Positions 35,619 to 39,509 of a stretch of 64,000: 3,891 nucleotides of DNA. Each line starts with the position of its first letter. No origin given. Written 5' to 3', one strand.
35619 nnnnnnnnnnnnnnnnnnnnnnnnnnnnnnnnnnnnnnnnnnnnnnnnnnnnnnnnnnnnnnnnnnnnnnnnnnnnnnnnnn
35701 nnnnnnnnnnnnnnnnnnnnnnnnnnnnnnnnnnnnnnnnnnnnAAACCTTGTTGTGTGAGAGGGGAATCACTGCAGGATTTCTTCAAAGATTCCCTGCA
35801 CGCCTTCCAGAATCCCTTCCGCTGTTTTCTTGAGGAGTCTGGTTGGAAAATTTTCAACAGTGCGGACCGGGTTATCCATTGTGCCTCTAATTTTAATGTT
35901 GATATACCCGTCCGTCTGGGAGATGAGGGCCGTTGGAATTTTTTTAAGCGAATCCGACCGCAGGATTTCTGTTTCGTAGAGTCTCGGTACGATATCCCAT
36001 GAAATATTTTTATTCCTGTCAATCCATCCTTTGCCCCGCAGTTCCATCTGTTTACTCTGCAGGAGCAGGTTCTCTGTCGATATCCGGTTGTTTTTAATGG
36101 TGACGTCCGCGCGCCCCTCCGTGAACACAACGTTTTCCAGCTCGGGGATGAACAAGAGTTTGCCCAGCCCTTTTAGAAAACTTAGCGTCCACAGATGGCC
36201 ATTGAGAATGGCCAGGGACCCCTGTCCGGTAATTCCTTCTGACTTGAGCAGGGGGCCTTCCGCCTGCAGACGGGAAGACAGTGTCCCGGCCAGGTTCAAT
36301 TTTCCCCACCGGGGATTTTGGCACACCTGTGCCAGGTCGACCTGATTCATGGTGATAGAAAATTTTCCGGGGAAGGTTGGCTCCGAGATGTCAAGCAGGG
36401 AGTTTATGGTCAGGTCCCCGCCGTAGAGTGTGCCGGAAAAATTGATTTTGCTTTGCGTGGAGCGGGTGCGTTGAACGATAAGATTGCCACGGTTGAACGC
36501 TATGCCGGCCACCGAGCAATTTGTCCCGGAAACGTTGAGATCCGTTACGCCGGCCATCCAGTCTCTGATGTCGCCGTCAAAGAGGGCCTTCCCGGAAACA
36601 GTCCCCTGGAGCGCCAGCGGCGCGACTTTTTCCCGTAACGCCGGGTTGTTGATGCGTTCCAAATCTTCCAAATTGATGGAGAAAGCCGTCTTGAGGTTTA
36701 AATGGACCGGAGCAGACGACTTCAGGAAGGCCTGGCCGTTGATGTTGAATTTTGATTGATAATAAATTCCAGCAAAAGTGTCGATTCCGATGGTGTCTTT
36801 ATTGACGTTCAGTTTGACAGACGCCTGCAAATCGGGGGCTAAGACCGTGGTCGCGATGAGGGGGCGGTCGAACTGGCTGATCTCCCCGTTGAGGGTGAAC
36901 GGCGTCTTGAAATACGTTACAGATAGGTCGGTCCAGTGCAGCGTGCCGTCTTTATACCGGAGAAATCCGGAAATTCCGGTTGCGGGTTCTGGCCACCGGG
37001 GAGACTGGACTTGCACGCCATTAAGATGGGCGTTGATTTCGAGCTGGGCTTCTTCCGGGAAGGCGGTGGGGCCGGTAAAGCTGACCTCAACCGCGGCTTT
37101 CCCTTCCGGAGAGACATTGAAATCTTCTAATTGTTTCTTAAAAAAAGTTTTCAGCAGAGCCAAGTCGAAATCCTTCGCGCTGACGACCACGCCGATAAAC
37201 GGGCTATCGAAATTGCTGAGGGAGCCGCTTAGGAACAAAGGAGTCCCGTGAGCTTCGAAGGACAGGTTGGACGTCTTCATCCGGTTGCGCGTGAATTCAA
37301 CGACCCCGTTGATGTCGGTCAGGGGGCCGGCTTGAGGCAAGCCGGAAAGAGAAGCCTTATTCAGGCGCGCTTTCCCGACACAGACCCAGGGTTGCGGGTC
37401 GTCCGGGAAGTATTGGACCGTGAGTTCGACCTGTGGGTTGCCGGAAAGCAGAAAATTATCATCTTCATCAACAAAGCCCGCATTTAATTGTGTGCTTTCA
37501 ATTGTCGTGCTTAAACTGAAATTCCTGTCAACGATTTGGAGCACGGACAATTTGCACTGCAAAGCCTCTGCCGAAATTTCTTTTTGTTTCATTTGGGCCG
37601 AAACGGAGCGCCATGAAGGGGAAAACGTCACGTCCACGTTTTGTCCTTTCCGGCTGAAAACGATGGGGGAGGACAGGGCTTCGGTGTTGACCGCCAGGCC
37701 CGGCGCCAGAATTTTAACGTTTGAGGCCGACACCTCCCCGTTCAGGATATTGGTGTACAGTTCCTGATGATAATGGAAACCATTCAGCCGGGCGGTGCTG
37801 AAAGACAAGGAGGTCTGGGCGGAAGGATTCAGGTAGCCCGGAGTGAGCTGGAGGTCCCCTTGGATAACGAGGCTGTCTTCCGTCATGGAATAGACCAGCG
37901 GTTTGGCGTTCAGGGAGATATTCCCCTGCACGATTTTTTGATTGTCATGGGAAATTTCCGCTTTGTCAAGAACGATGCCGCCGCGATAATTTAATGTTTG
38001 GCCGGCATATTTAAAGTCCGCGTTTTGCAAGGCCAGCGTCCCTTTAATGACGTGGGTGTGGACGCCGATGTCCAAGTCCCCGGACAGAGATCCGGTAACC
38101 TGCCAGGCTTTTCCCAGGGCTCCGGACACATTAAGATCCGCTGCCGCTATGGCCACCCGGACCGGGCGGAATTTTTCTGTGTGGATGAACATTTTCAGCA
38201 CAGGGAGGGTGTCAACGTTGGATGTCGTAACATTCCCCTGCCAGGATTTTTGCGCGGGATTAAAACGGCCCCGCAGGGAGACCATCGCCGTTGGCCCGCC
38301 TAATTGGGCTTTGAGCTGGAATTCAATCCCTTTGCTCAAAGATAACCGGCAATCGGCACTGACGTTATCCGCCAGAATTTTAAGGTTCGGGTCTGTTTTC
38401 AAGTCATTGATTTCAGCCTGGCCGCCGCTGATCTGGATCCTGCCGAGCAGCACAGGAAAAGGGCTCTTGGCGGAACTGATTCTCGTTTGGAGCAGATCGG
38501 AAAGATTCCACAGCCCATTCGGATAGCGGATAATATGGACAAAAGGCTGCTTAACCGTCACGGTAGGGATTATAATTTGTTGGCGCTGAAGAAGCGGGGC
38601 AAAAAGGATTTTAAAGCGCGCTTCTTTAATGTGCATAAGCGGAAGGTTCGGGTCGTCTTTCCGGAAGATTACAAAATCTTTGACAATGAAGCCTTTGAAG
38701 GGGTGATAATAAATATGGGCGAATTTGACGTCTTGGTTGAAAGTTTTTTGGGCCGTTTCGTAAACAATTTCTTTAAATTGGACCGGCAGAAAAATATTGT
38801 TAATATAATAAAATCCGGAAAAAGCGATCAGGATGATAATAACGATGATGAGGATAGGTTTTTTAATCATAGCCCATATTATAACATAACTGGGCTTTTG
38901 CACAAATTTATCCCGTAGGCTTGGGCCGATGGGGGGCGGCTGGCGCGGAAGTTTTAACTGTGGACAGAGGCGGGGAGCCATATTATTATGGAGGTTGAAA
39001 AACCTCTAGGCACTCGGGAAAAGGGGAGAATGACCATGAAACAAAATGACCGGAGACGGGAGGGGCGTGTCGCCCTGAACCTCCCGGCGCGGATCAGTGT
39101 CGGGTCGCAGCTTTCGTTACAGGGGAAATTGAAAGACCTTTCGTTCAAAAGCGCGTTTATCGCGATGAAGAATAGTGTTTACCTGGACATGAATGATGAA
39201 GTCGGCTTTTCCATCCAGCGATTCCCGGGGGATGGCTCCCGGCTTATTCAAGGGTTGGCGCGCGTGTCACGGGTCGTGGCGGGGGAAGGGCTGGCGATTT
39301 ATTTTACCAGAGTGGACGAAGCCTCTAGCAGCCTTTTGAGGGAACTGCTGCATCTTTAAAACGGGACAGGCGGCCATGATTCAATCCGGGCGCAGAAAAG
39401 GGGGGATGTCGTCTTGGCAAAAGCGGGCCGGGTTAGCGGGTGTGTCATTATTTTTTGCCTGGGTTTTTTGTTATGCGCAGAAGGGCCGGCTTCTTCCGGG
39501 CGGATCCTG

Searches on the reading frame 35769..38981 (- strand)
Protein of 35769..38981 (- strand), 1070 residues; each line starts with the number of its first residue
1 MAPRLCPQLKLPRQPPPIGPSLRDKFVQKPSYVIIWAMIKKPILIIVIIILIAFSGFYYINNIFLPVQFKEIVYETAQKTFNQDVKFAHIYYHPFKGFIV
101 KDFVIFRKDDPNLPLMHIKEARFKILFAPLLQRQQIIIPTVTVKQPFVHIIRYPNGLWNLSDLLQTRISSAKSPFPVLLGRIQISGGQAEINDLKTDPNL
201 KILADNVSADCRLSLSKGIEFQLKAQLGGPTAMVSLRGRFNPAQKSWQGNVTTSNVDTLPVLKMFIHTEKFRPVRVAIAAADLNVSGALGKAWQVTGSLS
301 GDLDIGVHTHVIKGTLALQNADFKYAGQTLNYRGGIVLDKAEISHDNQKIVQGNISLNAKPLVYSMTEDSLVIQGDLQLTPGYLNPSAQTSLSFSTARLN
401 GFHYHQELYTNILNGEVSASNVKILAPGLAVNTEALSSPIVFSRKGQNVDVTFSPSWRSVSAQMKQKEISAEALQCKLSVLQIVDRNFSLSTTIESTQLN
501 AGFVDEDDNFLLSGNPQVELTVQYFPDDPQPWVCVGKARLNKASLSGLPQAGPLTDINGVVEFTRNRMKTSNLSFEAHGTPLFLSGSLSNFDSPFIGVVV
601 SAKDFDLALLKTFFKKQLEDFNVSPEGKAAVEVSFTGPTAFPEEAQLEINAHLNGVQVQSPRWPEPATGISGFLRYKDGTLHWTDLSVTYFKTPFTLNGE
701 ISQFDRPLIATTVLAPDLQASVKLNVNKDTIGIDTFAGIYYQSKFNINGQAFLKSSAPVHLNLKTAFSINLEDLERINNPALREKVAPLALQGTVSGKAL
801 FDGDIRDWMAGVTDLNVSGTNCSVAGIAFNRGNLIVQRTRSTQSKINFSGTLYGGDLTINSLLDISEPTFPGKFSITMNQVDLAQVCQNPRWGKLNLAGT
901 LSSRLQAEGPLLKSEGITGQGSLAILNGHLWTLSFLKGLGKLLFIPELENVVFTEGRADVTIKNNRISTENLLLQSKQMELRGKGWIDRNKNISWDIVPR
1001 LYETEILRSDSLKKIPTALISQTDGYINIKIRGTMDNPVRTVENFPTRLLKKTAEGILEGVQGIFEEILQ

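Call 10: search_protein_families(library=pfam, proteins=[window:35769-38981:-], max_evalue=0.001)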
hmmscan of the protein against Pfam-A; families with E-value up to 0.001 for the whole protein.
window:35769-38981:- (1070 aa): 3 families
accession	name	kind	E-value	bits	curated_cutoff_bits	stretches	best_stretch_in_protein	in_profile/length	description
PF05359.17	DUF748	-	2.2e-13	49.7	50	1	43-262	18-232/1037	Domain of Unknown Function (DUF748)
PF05170.20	AsmA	-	1.4e-09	37.8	29.8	1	43-210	10-195/607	AsmA family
PF13116.12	YhdP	-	7.3e-08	31.2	46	0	528-664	654-783/1224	YhdP protein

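Call 76: search_protein_families(library=ncbifam, proteins=[window:35769-38981:-], max_evalue=0.00001)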
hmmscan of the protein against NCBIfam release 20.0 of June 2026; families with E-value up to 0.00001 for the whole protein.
window:35769-38981:- (1070 aa): 1 family
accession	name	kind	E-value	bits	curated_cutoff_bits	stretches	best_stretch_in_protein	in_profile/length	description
TIGR04411.1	T2SS_GspN_Lepto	equivalog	6.5e-10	38.9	50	1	845-988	92-224/280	type II secretion system protein GspN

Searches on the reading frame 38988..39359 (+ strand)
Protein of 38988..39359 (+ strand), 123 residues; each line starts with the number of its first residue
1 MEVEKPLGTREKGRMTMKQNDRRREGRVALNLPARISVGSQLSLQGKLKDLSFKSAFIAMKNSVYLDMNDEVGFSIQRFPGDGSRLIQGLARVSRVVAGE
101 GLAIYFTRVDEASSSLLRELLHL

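Call 88: search_protein_families(library=pfam, proteins=[window:38988-39359:+], max_evalue=0.000001)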
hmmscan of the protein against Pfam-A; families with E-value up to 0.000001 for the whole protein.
window:38988-39359:+ (123 aa): 1 family
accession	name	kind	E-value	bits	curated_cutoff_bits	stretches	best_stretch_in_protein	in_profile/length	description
PF07238.19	PilZ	-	2.3e-07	31.5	22.5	1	21-121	1-100/102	PilZ domain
